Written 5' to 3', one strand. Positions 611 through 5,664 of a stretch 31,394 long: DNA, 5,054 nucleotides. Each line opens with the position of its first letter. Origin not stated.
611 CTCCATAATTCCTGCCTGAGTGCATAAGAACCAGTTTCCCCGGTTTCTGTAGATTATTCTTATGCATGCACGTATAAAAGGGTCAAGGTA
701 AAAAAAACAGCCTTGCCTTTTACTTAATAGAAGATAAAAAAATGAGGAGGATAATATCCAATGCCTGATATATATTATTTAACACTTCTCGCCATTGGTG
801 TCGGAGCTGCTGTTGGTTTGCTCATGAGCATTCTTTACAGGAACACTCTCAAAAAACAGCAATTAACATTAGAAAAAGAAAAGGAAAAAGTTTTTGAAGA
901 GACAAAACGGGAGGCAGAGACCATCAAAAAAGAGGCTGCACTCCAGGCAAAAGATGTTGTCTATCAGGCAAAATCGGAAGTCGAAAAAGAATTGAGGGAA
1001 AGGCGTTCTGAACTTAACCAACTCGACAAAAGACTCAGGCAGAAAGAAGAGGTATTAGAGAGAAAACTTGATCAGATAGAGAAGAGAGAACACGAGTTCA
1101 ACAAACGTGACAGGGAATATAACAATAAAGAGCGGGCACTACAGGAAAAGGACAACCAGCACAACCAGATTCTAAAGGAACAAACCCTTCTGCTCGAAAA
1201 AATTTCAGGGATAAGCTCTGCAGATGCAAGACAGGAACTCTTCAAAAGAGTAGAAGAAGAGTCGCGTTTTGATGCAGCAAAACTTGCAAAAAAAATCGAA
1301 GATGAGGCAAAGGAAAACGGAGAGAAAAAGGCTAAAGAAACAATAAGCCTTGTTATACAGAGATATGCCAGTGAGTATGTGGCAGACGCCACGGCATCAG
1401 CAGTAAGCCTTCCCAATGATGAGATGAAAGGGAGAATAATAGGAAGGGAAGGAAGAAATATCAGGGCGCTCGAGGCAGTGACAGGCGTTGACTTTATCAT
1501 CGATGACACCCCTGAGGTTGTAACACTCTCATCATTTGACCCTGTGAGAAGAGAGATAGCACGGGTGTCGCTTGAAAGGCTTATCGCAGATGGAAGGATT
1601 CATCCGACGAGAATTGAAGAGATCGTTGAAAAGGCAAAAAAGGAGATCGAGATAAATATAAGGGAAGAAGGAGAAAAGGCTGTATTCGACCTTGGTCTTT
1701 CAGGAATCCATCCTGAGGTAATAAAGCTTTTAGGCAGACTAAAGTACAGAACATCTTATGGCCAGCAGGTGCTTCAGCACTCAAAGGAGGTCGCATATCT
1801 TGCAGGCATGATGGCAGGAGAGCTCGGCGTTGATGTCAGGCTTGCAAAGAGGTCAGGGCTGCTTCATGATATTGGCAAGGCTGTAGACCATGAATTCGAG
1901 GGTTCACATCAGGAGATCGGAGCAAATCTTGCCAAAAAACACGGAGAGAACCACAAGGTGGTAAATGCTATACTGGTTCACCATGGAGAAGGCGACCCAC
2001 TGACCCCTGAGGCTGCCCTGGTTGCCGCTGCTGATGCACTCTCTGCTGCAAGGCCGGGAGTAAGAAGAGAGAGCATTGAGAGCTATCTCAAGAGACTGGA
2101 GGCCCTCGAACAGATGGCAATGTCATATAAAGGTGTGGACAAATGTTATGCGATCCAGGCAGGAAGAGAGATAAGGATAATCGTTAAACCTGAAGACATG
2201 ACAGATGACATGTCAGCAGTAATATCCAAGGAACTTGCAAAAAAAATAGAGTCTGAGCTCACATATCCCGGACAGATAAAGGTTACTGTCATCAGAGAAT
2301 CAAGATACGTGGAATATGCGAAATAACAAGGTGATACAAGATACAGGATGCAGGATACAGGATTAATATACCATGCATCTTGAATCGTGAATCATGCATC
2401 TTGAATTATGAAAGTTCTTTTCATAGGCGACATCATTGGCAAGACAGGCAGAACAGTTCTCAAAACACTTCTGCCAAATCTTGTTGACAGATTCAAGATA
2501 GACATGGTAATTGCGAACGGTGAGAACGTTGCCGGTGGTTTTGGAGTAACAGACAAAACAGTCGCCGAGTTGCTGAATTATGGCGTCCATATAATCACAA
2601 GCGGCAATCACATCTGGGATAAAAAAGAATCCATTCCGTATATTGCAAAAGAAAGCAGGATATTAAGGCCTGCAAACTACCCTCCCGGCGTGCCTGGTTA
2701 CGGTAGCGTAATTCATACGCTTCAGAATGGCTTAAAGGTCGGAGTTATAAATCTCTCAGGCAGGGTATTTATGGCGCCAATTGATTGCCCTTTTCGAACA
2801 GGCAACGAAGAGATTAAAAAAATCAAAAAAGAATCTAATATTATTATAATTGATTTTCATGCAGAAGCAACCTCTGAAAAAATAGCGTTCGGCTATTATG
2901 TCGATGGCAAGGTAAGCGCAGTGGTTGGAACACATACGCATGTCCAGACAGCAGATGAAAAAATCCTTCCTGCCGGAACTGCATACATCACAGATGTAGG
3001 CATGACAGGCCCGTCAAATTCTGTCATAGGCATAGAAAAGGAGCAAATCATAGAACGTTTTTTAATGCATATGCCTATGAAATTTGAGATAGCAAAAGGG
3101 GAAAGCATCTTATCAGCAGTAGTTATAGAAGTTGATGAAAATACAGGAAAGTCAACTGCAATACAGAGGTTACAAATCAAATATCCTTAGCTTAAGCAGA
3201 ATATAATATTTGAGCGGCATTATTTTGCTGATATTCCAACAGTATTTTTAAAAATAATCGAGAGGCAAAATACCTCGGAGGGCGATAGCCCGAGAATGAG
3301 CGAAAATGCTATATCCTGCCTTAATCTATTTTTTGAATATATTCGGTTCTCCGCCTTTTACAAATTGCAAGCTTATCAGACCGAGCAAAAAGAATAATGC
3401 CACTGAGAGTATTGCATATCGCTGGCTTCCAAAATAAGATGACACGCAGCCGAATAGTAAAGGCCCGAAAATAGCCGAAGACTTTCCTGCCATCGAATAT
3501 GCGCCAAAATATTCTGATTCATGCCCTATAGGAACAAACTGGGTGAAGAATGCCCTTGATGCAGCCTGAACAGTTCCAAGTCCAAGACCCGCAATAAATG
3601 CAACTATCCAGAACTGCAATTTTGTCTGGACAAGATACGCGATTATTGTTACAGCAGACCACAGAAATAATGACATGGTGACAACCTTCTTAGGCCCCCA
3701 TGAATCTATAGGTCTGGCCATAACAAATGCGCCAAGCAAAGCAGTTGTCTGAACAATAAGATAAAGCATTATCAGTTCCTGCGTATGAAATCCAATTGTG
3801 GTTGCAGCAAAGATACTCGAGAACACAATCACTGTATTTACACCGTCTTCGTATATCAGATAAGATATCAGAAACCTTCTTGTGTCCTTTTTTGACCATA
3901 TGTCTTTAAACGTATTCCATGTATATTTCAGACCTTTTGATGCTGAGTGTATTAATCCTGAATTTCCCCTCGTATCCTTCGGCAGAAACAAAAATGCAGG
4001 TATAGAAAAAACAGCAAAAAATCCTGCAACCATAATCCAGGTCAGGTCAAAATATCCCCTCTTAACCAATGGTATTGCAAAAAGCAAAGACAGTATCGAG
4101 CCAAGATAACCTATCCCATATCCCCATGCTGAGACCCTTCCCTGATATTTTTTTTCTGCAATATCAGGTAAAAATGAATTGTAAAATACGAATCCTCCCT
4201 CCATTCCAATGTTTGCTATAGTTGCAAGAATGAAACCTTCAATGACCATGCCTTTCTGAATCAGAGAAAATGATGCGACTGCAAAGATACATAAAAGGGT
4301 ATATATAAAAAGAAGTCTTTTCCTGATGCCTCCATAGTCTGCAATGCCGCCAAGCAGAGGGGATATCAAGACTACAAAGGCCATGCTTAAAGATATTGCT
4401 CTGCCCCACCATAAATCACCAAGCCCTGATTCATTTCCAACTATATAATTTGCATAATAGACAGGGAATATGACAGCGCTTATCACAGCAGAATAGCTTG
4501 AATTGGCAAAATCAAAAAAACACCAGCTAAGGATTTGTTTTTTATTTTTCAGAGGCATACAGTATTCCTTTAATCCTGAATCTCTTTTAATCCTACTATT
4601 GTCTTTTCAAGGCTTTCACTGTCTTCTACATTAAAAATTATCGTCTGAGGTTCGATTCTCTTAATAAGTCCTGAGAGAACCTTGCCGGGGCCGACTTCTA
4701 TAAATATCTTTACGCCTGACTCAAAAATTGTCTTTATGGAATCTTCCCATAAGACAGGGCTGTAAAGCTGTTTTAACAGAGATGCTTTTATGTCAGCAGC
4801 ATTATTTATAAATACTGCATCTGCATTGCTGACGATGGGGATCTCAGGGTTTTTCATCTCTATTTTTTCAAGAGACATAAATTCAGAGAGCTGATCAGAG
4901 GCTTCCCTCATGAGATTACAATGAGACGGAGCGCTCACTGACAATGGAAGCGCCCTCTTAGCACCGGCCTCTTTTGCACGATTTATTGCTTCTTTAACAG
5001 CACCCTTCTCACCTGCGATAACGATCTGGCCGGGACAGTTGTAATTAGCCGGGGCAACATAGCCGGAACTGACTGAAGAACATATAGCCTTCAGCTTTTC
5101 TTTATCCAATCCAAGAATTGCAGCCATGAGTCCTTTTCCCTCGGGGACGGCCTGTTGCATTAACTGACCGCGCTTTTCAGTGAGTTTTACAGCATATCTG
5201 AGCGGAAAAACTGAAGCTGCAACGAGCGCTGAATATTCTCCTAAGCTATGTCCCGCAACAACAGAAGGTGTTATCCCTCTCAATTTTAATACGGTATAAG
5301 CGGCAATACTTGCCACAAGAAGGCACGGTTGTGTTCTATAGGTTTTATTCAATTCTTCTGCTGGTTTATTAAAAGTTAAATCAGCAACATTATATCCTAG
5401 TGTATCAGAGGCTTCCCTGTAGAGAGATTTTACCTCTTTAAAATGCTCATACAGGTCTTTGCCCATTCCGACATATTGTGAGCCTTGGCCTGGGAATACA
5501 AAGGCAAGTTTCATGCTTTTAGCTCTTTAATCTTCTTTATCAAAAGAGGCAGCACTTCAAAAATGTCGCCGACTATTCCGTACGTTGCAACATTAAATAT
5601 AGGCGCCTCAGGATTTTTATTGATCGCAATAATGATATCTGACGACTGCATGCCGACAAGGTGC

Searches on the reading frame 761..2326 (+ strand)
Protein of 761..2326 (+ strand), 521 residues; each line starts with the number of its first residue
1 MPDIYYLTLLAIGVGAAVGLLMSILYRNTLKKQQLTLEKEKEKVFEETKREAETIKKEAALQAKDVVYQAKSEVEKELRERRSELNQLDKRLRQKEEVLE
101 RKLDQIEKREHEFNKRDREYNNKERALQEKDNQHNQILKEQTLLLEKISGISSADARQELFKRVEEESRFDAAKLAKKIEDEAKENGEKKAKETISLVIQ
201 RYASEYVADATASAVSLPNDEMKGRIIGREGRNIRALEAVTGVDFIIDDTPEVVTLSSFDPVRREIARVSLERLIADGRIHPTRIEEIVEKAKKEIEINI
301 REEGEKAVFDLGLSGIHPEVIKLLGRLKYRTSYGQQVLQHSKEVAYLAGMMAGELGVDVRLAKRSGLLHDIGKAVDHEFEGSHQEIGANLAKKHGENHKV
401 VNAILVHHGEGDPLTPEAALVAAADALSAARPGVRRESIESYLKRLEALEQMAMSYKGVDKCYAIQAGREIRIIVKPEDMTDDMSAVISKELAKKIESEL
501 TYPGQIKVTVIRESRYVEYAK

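Call 55: search_protein_families(library=pfam, proteins=[window:761-2326:+], max_evalue=0.00001)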
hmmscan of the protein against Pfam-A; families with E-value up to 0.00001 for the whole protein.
window:761-2326:+ (521 aa): 3 families
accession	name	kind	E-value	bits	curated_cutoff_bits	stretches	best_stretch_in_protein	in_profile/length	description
PF12072.13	RNase_Y_N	-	1.4e-48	165.5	32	1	9-206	3-201/201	RNase Y N-terminal region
PF01966.28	HD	-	1.6e-20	73.9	22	1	337-429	1-115/116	HD domain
PF00013.35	KH_1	-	6.4e-07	29.5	21.5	1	216-268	5-61/66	KH domain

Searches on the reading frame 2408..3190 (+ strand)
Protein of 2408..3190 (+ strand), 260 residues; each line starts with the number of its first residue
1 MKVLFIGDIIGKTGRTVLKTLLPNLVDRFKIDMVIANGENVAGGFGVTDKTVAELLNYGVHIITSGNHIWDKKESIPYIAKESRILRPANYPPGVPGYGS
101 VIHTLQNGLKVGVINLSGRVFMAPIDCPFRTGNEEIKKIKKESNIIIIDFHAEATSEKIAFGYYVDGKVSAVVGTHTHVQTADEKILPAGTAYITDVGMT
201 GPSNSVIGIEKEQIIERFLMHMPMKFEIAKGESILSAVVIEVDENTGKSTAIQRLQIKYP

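Call 55: search_protein_families(library=pfam, proteins=[window:2408-3190:+], max_evalue=0.00001)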
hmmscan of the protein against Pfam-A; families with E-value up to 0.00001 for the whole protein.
window:2408-3190:+ (260 aa): 2 families
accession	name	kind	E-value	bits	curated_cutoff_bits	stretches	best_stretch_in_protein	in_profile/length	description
PF13277.11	YmdB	-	8.8e-111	369.6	27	1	4-255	1-253/253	YmdB-like protein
PF00149.33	Metallophos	-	2.7e-11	44.7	21.5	1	1-179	1-190/191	Calcineurin-like phosphoesterase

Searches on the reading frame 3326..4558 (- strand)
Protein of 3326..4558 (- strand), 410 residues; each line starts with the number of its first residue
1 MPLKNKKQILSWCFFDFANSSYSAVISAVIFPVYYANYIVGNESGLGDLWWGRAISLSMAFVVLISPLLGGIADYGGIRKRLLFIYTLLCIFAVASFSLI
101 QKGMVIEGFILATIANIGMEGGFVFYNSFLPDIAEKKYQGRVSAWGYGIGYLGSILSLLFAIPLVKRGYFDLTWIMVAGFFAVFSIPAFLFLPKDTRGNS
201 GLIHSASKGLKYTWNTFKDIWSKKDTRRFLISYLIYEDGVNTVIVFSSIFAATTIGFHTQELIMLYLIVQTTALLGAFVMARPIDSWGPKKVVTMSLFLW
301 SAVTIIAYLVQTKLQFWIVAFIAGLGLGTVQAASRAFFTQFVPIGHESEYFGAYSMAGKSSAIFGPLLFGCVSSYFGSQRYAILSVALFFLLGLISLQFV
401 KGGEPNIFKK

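Call 55: search_protein_families(library=pfam, proteins=[window:3326-4558:-], max_evalue=0.00001)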
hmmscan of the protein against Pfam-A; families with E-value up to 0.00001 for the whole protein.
window:3326-4558:- (410 aa): 2 families
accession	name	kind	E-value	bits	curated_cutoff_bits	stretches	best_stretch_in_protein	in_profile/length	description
PF11700.14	ATG22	-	9.3e-59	199.8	24.1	1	55-400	77-472/482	Vacuole effluxer Atg22 like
PF07690.21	MFS_1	-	4.8e-21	75.5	33.4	2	231-395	3-166/347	Major Facilitator Superfamily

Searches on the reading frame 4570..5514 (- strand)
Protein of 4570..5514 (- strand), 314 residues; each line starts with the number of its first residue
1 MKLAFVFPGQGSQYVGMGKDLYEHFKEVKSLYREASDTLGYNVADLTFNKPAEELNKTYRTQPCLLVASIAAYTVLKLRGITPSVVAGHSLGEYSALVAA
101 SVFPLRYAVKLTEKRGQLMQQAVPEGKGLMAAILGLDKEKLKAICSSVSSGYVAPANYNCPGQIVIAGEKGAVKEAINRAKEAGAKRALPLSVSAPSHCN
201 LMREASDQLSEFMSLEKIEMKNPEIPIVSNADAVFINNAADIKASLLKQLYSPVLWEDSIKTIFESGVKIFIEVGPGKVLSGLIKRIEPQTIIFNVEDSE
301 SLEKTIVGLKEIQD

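Call 55: search_protein_families(library=pfam, proteins=[window:4570-5514:-], max_evalue=0.00001)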
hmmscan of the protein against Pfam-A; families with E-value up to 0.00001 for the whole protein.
window:4570-5514:- (314 aa): 1 family
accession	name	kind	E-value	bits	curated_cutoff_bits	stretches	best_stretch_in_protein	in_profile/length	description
PF00698.26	Acyl_transf_1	-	3.8e-40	138.7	32.7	1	5-281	2-272/319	Acyl transferase domain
